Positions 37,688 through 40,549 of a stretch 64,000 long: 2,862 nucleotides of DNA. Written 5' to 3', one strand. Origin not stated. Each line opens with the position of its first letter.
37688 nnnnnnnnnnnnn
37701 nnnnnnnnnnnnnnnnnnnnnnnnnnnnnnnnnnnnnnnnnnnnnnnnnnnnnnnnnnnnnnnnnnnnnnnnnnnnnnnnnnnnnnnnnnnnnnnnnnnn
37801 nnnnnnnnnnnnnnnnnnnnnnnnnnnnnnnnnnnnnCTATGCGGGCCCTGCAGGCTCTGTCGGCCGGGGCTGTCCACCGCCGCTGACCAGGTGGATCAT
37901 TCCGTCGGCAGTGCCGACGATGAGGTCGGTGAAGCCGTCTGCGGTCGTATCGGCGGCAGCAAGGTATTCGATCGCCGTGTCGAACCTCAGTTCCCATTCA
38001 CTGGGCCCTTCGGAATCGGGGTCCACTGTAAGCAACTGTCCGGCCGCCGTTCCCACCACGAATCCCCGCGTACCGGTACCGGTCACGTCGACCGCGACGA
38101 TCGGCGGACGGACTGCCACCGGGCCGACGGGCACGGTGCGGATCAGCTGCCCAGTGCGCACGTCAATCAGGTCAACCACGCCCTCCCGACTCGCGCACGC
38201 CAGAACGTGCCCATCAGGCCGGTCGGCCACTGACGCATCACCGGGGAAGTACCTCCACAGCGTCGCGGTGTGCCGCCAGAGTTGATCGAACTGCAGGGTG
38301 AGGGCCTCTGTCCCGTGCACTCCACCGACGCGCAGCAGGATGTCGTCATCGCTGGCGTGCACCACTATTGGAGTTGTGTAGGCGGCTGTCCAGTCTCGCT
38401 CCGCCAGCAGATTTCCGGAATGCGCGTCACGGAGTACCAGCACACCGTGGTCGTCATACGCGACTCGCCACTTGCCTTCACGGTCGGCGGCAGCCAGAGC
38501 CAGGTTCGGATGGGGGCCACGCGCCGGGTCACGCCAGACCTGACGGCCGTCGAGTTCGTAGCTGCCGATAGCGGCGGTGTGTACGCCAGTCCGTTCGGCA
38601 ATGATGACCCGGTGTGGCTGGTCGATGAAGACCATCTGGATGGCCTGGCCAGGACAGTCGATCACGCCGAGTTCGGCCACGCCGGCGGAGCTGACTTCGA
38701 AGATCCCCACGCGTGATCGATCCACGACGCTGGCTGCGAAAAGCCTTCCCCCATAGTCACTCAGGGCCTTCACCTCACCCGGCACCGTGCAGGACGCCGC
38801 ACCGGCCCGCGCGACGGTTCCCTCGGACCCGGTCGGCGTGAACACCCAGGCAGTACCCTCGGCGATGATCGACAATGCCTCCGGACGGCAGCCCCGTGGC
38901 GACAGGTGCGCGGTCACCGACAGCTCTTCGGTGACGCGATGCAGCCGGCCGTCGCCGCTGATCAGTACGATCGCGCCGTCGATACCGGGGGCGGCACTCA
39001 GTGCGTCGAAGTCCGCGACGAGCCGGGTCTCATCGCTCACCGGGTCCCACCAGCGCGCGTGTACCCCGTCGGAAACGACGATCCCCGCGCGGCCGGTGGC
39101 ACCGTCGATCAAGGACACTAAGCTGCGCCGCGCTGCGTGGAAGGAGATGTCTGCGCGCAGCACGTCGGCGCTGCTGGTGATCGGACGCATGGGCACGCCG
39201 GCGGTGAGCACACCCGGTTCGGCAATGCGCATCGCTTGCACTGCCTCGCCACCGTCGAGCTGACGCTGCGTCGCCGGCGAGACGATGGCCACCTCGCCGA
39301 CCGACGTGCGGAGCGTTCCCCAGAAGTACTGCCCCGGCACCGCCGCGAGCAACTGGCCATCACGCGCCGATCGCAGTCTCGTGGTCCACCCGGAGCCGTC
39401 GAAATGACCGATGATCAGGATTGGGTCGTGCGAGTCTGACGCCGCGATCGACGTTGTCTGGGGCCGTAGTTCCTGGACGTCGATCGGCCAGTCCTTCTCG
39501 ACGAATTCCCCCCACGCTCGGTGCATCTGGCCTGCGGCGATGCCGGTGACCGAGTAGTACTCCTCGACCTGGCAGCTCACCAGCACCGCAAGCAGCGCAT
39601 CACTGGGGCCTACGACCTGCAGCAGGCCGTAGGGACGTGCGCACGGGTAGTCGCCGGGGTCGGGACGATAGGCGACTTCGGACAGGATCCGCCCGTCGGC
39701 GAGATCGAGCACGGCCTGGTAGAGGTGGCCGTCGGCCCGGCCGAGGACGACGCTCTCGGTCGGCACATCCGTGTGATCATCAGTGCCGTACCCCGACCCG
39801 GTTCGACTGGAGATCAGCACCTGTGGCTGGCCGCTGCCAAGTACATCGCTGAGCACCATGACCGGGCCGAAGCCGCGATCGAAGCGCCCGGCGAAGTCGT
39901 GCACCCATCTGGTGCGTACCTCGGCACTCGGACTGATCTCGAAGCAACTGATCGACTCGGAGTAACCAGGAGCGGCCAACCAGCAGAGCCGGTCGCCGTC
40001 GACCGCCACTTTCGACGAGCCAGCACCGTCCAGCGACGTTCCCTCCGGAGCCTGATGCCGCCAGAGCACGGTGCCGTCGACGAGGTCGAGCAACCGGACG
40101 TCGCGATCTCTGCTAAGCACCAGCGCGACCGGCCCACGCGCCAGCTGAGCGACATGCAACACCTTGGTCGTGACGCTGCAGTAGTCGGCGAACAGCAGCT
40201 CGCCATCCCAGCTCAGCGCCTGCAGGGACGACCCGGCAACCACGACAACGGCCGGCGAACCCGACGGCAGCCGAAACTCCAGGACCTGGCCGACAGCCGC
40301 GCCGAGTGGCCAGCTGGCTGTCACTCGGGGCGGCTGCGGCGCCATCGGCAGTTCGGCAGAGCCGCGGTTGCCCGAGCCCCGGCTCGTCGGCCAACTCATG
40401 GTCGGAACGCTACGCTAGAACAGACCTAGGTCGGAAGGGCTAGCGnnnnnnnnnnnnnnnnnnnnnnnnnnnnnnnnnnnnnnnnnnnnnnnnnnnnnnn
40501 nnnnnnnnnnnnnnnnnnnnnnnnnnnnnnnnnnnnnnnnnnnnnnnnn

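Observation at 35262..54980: A 7-bp-periodic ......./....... motif marks nearly every promoter in 35-55 kb: a local GntR/FadR regulon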

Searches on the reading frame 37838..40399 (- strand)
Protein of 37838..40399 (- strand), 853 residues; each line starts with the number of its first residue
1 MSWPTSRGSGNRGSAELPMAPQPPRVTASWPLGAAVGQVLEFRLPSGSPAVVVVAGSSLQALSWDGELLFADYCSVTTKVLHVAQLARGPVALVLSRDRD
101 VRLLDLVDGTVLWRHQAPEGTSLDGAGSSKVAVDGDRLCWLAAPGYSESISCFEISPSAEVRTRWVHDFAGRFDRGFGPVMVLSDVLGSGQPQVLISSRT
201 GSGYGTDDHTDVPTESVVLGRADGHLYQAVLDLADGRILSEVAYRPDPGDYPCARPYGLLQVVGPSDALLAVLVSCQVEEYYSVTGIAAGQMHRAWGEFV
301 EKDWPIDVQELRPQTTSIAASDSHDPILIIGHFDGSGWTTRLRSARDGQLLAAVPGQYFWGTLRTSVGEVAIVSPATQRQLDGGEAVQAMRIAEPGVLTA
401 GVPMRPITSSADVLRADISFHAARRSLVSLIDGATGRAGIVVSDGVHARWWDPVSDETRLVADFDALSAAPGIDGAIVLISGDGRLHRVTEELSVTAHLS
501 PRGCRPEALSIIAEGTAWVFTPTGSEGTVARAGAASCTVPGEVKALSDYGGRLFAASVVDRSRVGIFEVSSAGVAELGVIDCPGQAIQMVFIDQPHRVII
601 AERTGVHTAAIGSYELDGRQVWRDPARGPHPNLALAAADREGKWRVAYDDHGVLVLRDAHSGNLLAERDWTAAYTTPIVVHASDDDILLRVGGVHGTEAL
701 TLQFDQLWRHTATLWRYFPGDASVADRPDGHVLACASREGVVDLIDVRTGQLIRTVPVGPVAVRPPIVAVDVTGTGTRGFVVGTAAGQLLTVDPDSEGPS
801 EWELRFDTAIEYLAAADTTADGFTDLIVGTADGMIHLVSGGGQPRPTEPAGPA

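Call 8: search_protein_families(library=pfam, proteins=[window:37838-40399:-])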
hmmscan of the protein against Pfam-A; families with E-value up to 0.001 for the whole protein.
window:37838-40399:- (853 aa): 2 families
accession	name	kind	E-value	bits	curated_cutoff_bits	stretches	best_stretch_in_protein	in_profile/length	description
PF12894.13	ANAPC4_WD40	-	0.00036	21.1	22.9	0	727-760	47-80/91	Anaphase-promoting complex subunit 4 WD40 domain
PF23743.1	Beta-prop_BBS7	-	0.00037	20.3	27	1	773-837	180-248/299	BBS7 beta-propeller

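Call 45: search_protein_families(library=ncbifam, proteins=[window:37838-40399:-], max_evalue=0.00001)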
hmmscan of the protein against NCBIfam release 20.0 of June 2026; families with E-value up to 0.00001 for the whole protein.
window:37838-40399:- (853 aa): 0 families
